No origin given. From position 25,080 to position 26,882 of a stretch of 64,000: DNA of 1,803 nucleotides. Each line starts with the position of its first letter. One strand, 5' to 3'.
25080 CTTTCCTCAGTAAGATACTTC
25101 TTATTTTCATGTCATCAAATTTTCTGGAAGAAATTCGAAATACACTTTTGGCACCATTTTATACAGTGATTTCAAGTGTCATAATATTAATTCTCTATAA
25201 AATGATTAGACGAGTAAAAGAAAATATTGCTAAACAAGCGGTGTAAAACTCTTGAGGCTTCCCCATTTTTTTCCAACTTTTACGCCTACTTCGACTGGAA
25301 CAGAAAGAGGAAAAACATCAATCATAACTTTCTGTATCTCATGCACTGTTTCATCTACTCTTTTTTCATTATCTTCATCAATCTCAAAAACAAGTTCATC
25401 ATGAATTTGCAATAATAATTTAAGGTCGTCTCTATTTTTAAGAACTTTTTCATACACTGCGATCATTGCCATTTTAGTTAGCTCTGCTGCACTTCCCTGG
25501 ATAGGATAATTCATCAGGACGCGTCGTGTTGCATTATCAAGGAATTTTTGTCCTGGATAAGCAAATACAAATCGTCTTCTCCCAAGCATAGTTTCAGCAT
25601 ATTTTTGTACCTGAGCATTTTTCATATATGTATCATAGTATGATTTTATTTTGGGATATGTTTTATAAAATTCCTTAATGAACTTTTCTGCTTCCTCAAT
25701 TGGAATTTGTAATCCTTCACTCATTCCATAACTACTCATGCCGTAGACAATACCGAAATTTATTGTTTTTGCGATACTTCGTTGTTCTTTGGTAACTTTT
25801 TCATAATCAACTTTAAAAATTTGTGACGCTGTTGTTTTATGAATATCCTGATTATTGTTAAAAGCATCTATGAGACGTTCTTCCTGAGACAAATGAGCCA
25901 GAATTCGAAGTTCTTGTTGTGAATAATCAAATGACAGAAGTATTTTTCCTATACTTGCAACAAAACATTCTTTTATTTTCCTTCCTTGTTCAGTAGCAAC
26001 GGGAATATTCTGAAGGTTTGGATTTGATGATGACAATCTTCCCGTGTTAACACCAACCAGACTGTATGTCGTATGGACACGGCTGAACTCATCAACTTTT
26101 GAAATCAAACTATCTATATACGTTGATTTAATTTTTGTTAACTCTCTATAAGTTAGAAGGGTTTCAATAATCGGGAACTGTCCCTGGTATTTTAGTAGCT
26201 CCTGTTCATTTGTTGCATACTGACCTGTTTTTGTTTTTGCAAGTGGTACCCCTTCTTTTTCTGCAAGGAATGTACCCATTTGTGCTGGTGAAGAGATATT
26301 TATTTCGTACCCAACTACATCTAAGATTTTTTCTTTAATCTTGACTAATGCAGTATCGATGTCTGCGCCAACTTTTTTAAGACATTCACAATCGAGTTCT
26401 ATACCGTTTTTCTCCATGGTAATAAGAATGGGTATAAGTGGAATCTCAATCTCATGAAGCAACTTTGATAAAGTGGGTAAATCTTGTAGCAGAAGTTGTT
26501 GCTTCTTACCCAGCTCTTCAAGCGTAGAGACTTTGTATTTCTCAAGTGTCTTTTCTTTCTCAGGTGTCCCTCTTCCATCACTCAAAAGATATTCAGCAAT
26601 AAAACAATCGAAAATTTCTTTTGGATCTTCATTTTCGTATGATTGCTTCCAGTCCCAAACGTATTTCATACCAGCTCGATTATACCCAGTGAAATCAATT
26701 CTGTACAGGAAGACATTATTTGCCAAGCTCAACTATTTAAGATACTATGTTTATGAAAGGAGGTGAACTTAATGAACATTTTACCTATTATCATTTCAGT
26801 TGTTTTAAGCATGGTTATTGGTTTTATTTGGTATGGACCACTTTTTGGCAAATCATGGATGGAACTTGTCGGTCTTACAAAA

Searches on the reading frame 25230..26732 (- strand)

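Call 90: search_protein_families(library=pfam, proteins=[window:25230-26732:-], max_evalue=0.0001)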
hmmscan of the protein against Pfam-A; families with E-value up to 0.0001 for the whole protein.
window:25230-26732:- (500 aa): 1 family
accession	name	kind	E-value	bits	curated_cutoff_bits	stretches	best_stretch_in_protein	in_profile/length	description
PF00476.26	DNA_pol_A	-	2.3e-128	428.8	34.3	1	116-491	2-380/381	DNA polymerase family A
